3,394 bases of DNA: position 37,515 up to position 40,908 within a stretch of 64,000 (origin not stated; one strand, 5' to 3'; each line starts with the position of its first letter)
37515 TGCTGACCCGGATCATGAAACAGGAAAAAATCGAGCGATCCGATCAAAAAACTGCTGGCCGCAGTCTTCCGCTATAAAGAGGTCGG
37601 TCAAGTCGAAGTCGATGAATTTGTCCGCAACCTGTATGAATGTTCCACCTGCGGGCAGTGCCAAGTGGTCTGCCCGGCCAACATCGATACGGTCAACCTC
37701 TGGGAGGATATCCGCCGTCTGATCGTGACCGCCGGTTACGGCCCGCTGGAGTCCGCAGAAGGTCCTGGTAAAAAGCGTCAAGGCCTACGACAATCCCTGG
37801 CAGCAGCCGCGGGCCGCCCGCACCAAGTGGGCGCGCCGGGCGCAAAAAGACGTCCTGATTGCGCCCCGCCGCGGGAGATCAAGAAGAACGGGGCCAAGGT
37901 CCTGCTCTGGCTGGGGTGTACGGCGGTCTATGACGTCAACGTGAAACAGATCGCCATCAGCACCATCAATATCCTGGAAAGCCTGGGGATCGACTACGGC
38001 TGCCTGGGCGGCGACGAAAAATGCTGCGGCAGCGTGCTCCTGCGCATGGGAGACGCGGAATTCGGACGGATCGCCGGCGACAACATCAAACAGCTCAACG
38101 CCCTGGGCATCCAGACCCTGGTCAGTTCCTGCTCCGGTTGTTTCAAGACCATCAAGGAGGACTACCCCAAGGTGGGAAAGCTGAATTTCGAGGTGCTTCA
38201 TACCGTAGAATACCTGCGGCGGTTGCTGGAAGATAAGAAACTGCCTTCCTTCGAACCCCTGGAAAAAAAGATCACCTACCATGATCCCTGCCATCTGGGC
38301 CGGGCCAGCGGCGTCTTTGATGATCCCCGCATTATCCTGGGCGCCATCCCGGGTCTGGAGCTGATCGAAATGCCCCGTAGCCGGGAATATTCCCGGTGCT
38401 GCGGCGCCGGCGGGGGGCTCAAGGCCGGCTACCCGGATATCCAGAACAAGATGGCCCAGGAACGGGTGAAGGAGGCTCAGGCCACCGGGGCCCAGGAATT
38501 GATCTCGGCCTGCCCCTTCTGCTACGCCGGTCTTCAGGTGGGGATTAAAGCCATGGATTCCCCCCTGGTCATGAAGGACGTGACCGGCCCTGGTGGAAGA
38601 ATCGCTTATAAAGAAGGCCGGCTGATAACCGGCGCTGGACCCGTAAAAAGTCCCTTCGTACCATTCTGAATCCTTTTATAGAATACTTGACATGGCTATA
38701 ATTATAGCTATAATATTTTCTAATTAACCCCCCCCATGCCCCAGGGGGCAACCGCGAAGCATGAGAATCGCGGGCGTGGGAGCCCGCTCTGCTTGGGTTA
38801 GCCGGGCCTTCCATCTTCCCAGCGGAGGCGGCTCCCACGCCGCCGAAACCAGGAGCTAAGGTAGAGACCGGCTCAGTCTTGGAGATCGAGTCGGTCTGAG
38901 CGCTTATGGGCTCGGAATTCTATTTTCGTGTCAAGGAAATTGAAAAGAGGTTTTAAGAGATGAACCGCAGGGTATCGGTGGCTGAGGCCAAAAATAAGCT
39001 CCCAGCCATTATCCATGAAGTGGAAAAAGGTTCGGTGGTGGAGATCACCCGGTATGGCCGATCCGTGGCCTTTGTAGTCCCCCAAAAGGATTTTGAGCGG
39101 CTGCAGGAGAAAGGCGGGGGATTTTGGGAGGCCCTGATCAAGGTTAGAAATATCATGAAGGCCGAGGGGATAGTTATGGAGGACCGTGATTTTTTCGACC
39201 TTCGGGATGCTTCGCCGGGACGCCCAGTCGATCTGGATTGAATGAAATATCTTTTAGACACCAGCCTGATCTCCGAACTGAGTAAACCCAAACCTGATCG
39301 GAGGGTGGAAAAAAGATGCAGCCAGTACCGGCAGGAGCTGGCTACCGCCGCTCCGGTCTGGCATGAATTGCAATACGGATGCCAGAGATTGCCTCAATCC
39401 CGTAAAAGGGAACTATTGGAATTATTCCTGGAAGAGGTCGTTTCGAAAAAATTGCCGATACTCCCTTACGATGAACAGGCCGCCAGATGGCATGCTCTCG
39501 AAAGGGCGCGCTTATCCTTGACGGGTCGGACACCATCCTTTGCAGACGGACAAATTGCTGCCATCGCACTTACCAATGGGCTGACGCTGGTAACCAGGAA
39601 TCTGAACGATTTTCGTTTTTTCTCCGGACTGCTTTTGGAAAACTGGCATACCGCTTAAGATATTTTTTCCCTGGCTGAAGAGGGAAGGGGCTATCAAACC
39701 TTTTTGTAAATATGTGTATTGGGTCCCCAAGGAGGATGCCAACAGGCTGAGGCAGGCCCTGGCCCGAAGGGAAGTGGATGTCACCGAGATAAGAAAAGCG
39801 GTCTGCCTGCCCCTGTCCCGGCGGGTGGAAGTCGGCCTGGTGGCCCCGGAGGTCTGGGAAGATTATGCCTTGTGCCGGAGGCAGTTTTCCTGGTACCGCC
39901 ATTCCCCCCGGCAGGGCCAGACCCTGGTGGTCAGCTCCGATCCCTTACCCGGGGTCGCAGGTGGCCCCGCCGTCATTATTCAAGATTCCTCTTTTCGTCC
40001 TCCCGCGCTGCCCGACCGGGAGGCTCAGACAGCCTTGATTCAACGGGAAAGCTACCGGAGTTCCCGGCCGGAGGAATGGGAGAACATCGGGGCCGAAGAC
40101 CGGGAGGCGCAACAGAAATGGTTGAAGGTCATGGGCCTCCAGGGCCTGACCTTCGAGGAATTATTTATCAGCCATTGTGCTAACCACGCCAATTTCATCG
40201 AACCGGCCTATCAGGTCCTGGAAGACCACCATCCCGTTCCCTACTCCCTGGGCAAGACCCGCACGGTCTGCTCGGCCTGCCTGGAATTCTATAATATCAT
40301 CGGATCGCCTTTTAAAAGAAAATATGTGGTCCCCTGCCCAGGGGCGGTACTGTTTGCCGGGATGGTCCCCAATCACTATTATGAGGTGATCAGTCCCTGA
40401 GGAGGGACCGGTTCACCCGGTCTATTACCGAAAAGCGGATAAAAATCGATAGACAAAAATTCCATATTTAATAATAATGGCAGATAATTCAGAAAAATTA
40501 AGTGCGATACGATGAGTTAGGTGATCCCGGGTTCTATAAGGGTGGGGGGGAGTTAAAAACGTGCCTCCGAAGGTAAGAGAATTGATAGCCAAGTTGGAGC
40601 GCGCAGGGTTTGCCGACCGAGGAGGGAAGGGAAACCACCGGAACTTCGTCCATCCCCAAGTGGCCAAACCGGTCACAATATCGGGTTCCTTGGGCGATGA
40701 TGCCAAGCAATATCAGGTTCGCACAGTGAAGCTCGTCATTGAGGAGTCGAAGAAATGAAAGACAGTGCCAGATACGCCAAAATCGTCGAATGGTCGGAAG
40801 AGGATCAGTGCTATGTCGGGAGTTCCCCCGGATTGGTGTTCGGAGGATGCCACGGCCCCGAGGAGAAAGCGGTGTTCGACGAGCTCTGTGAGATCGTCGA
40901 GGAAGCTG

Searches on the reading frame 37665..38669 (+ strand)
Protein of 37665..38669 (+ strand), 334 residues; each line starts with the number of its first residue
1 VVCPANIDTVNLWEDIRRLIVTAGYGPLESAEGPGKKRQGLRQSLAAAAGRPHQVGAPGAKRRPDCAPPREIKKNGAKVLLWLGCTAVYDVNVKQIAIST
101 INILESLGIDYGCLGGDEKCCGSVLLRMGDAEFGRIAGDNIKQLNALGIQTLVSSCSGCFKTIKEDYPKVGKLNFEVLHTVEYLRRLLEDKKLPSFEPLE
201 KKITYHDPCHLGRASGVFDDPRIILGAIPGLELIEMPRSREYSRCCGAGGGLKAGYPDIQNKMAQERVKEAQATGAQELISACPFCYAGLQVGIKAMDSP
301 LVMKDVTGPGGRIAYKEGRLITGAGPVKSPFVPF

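Call 32: find_related_loci(query=window:37665-38669:+, collection=genome_contigs, flank=10000)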
Query window:37665-38669:+ (334 aa) in genome_contigs; peptide patterns used: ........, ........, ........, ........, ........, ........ (x = any residue, [..] = any of these).
264 stretches matched a pattern; 163 encode a relative of the query (tblastn E <= 1e-3); the best 80 are kept; 80 distinct loci.
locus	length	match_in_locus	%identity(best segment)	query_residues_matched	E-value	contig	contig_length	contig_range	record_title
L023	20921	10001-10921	78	1-307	1e-165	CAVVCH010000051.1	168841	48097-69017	MAG: uncultured delta proteobacterium isolate MFD02809.bin.1.206 genome assembly, contig: contig_75105, whole genome sho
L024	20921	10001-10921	79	1-307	2e-162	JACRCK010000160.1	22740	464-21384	MAG: Deltaproteobacteria bacterium isolate NC_groundwater_1644_Pr3_B-0.1um_57_11 SR-2_scaffold_141_1352056, whole genome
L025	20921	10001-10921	77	1-307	3e-161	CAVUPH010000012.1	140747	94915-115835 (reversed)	MAG: uncultured delta proteobacterium isolate MFD05942.bin.2.166 genome assembly, contig: contig_19658, whole genome sho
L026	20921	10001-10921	77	1-307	3e-157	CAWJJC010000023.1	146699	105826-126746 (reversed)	MAG: uncultured delta proteobacterium isolate MFD05442.bin.2.211 genome assembly, contig: contig_43741, whole genome sho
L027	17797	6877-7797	74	1-307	1e-154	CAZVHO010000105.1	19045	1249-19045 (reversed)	MAG TPA_asm: uncultured Thermodesulfobacteriota bacterium isolate binchicken_co266_158 genome assembly, contig: NODE_470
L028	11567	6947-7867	73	1-307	7e-155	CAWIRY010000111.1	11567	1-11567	MAG: uncultured delta proteobacterium isolate MFD03323.bin.1.124 genome assembly, contig: contig_35981, whole genome sho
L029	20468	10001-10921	73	1-307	1e-152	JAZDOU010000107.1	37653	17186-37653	MAG: Pseudomonadota bacterium isolate MEGAHIT-group-0.794 k141_20352544, whole genome shotgun sequence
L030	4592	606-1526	69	1-307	8e-149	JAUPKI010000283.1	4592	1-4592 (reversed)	MAG: Thermodesulfobacteriota bacterium isolate erpe_2018_pw_0hr_WHONDRS-PP48-000085_B_bin.1 scaffold_1163104, whole geno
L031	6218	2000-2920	68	1-307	6e-146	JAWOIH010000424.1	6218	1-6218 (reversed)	MAG: Candidatus Desulfacyla sp. isolate CWP5-2.bin.153 k191_493870, whole genome shotgun sequence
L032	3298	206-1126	68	1-307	3e-151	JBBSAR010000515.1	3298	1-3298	MAG: Desulfatiglandales bacterium isolate La6_metabat2.031 La6_metabat2.031_K_488211_L_3298_cov_13.7612, whole genome sh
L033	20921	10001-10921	70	1-307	2e-144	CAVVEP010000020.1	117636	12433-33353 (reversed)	MAG: uncultured delta proteobacterium isolate MFD02416.bin.3.208 genome assembly, contig: contig_23686, whole genome sho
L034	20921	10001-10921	71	1-307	4e-144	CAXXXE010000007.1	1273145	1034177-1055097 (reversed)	MAG: Desulfatiglandales bacterium isolate d5234fa8-f814-4557-af24-a28d4dae9633 genome assembly, contig: contig_7, whole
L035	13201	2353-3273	71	1-307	3e-143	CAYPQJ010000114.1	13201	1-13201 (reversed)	MAG TPA_asm: uncultured Desulfobacteraceae bacterium isolate binchicken_co51_216 genome assembly, contig: NODE_1561_leng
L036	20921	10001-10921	71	1-307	2e-143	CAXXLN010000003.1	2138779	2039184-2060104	MAG: Desulfatiglandales bacterium isolate 53c9cee3-5eb1-4031-9065-1ba860722897 genome assembly, contig: contig_3, whole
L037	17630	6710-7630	70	1-307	9e-143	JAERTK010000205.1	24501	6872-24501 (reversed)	MAG: Desulfobacteraceae bacterium isolate BH30 c_000000005450, whole genome shotgun sequence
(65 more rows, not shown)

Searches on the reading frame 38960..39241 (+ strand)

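Call 6: search_protein_families(library=pfam, proteins=[window:38960-39241:+], max_evalue=0.01)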
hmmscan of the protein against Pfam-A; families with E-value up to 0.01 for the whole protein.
window:38960-39241:+ (93 aa): 1 family
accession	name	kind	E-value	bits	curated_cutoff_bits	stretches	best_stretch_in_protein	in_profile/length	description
PF02604.26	PhdYeFM_antitox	-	4.7e-10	39.5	29.8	1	5-50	4-50/74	Antitoxin Phd_YefM, type II toxin-antitoxin system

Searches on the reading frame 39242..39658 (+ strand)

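Call 6: search_protein_families(library=pfam, proteins=[window:39242-39658:+], max_evalue=0.01)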
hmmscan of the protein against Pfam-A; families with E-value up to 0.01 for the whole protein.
window:39242-39658:+ (138 aa): 1 family
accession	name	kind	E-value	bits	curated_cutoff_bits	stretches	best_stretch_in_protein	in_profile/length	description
PF01850.27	PIN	-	1.1e-10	42.6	23.6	1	3-121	1-112/120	PIN domain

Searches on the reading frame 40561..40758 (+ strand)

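Call 6: search_protein_families(library=pfam, proteins=[window:40561-40758:+], max_evalue=0.01)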
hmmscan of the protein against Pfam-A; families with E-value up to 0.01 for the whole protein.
window:40561-40758:+ (65 aa): 1 family
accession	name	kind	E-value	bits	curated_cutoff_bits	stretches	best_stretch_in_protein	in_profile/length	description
PF07927.17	HicA_toxin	-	6.1e-09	36.3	27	1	6-56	2-52/58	HicA toxin of bacterial toxin-antitoxin,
